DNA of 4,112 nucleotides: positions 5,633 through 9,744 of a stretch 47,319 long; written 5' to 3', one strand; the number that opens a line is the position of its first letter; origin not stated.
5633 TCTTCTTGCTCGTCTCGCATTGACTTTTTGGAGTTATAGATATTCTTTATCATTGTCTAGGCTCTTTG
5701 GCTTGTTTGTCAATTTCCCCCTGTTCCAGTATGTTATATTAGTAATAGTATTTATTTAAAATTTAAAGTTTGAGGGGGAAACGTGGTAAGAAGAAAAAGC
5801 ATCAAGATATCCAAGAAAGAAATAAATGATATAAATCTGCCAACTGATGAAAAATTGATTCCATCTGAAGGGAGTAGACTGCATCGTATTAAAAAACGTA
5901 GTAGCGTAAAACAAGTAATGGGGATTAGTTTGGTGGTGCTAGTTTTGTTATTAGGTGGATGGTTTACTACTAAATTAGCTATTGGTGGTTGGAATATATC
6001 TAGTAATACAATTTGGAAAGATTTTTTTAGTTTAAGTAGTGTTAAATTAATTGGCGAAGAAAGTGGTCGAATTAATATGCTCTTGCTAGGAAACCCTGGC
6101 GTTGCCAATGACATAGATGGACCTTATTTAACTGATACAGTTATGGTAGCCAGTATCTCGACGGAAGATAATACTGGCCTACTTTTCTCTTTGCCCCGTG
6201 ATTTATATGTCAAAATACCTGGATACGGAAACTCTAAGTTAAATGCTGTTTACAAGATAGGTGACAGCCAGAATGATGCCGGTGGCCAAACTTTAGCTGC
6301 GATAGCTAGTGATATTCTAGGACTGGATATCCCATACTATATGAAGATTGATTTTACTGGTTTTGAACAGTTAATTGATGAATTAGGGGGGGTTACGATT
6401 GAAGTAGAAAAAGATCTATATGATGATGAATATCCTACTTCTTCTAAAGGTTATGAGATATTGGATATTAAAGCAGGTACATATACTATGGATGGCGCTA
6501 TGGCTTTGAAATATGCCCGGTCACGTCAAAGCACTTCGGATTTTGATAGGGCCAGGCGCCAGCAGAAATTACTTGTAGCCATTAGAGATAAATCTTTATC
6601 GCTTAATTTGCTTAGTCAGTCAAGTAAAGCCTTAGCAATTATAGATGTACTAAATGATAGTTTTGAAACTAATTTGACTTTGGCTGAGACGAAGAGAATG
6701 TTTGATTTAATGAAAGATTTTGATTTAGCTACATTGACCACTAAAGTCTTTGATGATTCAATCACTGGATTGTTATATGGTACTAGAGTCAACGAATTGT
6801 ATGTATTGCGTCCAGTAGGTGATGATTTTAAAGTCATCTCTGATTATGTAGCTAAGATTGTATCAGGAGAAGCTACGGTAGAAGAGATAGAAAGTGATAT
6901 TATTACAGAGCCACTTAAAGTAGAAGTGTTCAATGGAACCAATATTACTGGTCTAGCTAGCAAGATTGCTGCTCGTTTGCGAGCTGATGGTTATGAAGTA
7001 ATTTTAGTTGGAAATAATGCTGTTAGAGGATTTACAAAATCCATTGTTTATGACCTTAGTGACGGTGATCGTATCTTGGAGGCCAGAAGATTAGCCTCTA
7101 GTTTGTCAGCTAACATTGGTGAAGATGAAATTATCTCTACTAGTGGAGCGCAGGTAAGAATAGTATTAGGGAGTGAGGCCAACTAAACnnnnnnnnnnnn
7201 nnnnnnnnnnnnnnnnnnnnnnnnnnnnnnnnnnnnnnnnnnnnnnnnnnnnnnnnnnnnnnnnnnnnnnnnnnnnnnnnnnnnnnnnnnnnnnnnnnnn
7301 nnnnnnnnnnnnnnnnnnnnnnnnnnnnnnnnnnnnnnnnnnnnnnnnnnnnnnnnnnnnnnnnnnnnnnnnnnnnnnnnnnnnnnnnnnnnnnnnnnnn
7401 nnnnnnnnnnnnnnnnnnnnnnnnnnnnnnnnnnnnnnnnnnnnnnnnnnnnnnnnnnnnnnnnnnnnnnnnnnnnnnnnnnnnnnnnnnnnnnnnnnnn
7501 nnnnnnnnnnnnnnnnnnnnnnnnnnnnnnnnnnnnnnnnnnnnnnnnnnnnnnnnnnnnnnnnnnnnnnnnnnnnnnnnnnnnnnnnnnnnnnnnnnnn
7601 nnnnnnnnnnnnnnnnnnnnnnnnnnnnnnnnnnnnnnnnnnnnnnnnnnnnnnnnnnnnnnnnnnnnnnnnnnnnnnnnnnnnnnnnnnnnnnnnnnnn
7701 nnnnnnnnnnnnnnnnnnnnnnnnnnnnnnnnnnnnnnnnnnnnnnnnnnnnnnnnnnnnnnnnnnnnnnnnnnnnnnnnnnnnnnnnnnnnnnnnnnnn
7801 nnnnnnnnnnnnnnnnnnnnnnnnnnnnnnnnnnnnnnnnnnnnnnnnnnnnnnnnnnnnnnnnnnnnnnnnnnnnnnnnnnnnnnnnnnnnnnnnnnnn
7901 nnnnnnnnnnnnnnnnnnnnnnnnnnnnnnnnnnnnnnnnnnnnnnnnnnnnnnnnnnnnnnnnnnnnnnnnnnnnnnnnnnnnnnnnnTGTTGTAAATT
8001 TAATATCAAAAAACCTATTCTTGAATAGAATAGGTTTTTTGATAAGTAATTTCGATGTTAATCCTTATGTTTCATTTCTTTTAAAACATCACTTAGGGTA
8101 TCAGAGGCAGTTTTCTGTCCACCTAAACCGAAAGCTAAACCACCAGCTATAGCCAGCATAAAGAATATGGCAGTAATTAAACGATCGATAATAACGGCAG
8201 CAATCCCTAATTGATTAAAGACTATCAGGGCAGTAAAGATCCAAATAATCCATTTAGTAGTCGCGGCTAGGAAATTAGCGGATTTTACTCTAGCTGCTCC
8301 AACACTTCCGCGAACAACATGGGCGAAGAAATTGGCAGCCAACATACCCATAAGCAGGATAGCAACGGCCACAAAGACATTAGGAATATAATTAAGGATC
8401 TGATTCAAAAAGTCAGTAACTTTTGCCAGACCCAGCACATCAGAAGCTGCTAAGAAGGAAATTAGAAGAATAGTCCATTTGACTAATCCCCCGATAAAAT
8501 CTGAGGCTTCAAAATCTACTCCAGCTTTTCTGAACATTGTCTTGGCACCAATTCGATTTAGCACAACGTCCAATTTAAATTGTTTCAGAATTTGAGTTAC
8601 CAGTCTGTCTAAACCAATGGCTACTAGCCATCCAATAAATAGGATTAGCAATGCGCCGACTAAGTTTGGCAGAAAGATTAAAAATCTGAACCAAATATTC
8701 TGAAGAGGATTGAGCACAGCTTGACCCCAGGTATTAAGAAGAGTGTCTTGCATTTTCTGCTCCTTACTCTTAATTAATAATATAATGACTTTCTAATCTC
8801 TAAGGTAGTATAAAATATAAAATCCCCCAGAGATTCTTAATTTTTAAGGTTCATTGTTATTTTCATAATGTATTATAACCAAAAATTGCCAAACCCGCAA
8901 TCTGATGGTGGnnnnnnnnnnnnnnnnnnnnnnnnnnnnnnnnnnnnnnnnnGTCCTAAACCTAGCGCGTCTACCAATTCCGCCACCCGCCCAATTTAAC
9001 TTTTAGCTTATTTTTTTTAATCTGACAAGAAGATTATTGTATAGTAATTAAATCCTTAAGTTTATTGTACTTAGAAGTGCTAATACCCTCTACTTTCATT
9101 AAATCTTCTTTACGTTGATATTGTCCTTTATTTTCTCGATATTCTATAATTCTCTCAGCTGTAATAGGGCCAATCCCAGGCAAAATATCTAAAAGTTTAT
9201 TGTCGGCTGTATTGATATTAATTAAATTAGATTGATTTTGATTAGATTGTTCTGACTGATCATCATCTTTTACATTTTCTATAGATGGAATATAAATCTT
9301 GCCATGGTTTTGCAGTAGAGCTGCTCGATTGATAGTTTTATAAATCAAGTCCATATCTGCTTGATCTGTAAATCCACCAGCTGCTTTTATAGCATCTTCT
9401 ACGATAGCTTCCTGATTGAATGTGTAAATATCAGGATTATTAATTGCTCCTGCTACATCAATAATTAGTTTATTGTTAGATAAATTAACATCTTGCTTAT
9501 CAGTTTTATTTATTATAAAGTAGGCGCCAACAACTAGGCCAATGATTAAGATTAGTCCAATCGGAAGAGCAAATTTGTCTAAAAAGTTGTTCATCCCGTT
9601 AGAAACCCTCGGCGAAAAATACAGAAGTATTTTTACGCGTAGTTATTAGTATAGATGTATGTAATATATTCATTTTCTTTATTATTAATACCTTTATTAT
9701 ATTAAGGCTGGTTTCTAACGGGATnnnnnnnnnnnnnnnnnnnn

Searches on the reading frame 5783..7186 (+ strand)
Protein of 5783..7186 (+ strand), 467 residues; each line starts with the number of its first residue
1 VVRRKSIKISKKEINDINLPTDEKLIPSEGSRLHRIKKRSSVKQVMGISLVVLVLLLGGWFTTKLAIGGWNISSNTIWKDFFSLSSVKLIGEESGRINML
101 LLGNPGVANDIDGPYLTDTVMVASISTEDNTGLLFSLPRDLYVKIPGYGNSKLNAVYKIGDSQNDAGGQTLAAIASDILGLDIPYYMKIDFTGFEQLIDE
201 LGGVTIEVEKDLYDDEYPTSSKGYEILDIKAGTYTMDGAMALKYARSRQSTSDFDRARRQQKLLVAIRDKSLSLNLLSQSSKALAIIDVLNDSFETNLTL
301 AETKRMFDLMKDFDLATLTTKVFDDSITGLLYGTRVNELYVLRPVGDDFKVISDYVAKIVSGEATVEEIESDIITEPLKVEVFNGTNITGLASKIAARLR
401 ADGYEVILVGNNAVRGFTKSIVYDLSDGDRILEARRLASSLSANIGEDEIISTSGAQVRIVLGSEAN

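Call 87: search_protein_families(library=pfam, proteins=[window:5783-7186:+], max_evalue=0.0001)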
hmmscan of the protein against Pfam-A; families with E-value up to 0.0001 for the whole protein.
window:5783-7186:+ (467 aa): 2 families
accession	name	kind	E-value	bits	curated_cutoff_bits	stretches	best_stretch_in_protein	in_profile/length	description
PF03816.19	LytR_cpsA_psr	-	5.8e-35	121.1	24.6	1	117-271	2-148/150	LytR_cpsA_psr family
PF13399.11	LytR_C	-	6.5e-12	46.6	22.2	1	378-464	2-84/86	LytR cell envelope-related transcriptional attenuator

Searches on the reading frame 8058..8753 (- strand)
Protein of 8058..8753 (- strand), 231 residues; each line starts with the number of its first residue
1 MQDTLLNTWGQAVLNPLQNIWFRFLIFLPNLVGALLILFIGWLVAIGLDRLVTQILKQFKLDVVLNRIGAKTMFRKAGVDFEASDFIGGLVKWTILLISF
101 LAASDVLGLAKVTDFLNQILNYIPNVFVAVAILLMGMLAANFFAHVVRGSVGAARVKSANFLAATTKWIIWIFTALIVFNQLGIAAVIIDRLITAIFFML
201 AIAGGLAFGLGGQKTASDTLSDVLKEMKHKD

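Call 88: search_protein_families(library=pfam, proteins=[window:8058-8753:-], max_evalue=0.001)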
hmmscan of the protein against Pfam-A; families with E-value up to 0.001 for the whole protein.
window:8058-8753:- (231 aa): 1 family
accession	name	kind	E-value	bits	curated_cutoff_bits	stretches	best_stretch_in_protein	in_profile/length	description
PF05552.17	MS_channel_1st_1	-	3e-21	75.5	22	2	15-62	1-48/50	Mechanosensitive ion channel, conserved TM helix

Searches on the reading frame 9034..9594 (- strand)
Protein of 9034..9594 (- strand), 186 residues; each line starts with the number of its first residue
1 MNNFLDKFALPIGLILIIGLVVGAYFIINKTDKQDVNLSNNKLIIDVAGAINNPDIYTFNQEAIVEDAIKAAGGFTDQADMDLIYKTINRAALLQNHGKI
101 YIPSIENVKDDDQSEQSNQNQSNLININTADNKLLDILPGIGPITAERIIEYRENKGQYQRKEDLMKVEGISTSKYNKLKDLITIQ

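Call 102: search_protein_families(library=pfam, proteins=[window:9034-9594:-], max_evalue=0.001)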
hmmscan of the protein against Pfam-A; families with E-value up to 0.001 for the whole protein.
window:9034-9594:- (186 aa): 4 families
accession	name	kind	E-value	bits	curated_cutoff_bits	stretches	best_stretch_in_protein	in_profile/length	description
PF12836.13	HHH_3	-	4.5e-19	68.8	27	1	122-184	3-65/65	Helix-hairpin-helix motif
PF10531.15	SLBB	-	7.7e-09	35.7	27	1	44-80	1-37/55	SLBB domain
PF00633.29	HHH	-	2.3e-07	30.8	24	1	126-152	4-30/30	Helix-hairpin-helix motif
PF03934.19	T2SSK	-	3.4e-05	24.6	24.2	1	125-185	1-62/63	Type II secretion system (T2SS), protein K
